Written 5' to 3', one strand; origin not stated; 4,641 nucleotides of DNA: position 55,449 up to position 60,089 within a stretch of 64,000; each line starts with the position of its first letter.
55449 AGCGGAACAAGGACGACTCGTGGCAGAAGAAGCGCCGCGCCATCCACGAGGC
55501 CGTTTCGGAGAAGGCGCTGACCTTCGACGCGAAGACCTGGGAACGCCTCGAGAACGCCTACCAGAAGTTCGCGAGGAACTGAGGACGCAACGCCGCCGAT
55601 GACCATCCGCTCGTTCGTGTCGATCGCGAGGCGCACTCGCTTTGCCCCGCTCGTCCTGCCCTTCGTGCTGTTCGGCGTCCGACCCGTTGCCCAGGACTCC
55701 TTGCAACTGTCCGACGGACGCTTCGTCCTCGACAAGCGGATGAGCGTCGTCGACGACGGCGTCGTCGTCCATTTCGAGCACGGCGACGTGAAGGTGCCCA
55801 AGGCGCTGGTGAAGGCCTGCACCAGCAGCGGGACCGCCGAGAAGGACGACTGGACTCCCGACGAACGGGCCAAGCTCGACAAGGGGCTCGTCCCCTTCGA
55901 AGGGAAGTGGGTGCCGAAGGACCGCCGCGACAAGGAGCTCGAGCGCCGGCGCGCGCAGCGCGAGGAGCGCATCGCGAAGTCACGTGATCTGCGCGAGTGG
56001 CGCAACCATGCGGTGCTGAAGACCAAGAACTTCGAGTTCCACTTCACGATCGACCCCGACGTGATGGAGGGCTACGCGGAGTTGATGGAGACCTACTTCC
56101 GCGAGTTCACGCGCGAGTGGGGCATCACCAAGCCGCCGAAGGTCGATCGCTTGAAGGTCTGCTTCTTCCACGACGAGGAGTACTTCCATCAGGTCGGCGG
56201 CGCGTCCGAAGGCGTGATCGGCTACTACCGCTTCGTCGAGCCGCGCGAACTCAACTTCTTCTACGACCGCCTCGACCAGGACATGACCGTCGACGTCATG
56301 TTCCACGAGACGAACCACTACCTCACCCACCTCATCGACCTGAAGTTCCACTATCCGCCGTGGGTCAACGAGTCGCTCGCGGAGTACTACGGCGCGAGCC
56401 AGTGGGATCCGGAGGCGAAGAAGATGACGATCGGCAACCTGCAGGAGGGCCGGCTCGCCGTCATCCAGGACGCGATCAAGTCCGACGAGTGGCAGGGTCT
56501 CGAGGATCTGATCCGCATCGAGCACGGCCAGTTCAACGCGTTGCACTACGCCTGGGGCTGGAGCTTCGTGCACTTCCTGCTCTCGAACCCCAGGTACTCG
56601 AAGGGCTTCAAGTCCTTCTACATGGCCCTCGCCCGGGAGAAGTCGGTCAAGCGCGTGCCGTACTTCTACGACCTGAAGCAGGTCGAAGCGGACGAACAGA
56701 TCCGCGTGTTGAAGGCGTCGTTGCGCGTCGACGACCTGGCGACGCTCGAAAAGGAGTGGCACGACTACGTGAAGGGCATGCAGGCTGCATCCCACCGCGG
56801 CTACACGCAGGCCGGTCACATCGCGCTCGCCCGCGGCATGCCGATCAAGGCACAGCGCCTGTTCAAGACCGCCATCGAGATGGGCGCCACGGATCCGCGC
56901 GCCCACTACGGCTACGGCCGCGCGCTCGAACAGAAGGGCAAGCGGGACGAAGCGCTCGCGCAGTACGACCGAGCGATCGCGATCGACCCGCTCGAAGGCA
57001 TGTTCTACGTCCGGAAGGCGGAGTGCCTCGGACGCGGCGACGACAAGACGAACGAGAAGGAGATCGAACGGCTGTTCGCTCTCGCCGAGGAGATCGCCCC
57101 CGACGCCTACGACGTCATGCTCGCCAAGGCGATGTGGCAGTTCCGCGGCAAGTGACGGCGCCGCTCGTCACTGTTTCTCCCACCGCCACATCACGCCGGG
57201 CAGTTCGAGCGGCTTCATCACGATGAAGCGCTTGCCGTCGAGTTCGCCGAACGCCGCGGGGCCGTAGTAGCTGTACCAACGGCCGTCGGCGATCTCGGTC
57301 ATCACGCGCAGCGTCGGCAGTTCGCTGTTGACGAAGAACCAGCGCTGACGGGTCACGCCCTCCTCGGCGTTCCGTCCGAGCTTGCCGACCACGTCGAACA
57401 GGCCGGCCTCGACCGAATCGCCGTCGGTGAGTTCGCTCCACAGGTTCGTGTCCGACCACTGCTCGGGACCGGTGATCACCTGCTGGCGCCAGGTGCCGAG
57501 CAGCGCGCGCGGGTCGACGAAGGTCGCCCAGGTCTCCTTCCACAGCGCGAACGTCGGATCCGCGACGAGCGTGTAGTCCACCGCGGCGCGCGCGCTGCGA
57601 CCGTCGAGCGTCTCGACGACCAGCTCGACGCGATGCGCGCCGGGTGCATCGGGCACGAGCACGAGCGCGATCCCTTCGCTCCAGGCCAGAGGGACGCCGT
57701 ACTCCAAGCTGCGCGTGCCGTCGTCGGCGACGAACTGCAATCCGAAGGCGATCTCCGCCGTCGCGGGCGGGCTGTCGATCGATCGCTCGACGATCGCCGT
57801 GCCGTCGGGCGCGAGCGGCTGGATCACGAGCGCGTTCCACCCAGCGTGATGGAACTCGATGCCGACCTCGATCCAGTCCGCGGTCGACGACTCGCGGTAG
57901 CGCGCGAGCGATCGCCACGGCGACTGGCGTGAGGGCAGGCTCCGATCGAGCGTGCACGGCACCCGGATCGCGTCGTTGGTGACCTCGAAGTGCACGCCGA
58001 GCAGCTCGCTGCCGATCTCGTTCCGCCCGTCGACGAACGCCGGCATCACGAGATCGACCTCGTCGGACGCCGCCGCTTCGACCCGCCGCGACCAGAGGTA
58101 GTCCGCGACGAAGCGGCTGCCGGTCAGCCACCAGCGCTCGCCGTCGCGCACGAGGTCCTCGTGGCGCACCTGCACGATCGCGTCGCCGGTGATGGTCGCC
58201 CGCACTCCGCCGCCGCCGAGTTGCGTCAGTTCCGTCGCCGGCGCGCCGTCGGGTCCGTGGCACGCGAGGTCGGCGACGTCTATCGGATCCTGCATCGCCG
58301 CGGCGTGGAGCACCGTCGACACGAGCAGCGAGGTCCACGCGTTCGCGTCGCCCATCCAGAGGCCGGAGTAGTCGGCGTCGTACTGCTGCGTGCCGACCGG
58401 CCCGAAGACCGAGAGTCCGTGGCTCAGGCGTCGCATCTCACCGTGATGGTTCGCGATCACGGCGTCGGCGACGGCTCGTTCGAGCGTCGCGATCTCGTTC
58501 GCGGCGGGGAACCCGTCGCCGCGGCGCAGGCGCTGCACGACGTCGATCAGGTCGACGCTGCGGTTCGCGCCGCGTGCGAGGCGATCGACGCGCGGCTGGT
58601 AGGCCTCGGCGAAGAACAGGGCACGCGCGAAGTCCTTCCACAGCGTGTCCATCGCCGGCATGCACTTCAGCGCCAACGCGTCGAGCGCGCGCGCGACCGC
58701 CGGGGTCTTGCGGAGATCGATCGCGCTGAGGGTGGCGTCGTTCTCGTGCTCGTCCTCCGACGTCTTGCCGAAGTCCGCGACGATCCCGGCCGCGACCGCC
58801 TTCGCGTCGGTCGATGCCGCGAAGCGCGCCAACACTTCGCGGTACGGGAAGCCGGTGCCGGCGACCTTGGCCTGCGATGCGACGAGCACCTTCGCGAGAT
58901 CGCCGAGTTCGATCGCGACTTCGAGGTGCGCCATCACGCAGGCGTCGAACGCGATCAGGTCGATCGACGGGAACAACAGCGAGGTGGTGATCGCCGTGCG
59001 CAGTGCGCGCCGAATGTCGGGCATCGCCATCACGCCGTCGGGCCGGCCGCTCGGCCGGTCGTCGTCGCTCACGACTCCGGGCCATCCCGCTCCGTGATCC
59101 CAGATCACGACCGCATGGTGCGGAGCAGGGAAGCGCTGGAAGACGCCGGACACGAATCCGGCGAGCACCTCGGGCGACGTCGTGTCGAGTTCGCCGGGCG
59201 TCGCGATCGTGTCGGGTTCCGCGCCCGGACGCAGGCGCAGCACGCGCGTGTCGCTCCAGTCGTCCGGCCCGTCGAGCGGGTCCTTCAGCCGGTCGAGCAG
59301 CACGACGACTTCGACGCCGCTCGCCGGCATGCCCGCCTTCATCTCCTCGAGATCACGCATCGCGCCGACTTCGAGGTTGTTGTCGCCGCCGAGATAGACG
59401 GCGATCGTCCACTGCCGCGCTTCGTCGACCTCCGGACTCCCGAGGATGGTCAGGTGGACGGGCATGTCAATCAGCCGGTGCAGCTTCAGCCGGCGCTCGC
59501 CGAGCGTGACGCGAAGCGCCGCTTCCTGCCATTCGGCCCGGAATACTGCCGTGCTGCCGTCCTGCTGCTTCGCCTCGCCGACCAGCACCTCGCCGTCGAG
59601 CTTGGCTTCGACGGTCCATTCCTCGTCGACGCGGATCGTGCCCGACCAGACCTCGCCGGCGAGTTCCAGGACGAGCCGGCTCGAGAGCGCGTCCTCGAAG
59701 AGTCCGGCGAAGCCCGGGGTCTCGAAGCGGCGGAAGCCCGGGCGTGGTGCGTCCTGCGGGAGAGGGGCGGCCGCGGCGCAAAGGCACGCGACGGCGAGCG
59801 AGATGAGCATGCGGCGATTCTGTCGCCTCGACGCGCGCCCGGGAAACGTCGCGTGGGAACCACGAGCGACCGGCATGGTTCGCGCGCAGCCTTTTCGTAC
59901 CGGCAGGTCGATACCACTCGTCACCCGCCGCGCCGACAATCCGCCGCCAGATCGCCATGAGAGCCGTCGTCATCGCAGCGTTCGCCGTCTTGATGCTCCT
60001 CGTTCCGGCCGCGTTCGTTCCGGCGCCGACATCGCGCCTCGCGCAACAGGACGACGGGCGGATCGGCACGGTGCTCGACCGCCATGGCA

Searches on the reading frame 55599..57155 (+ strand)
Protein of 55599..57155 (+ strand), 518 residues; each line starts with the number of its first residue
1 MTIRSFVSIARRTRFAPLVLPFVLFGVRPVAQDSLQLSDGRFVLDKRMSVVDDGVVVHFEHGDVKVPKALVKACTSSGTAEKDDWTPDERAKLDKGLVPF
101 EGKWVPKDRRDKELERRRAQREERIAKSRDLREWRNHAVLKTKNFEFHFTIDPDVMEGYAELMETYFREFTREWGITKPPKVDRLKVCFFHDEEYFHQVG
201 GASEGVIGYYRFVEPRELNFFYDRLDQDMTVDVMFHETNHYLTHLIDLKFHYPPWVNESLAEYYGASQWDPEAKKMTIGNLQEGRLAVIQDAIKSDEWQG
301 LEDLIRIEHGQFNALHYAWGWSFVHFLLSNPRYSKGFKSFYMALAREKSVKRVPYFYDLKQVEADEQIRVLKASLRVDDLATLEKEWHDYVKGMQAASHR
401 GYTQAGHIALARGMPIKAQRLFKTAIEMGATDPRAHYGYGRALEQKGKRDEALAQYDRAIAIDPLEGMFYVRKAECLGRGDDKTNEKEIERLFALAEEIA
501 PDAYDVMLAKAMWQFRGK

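Call 35: search_protein_families(library=pfam, proteins=[window:55599-57155:+], max_evalue=0.01)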
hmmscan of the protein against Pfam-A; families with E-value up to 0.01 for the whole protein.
window:55599-57155:+ (518 aa): 10 families
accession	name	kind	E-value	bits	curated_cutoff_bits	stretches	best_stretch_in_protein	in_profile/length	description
PF07719.23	TPR_2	-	8.3e-09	35.3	27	1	433-464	1-32/34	Tetratricopeptide repeat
PF13432.12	TPR_16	-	5.4e-08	33.6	32.7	1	405-464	3-62/65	Tetratricopeptide repeat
PF14559.12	TPR_19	-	1.6e-06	28.8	25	1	409-464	1-56/68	Tetratricopeptide repeat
PF13428.12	TPR_14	-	2e-06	28.3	23.5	1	433-475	1-43/44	Tetratricopeptide repeat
PF13414.12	TPR_11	-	9.3e-06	25.7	26.8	1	440-464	1-25/42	TPR repeat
PF13431.12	TPR_17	-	1.4e-05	25.4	24.4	0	421-453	1-33/34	Tetratricopeptide repeat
PF13181.12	TPR_8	-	1.7e-05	25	25.7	1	434-464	2-32/34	Tetratricopeptide repeat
PF00515.34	TPR_1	-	3.9e-05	23.7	27.8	1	434-464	2-32/34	Tetratricopeptide repeat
PF07607.17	DUF1570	-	0.00022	22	22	1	235-348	6-126/129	Protein of unknown function (DUF1570)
PF13424.12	TPR_12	-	0.00087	19.9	30.1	1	403-463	7-75/77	Tetratricopeptide repeat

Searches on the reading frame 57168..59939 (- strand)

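Call 35: search_protein_families(library=pfam, proteins=[window:57168-59939:-], max_evalue=0.01)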
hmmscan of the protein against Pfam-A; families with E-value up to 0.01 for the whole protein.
window:57168-59939:- (923 aa): 1 family
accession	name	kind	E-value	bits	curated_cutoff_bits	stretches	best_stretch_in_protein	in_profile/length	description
PF03415.19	Peptidase_C11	-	8.8e-39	134.5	25.8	1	181-453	1-260/359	Clostripain family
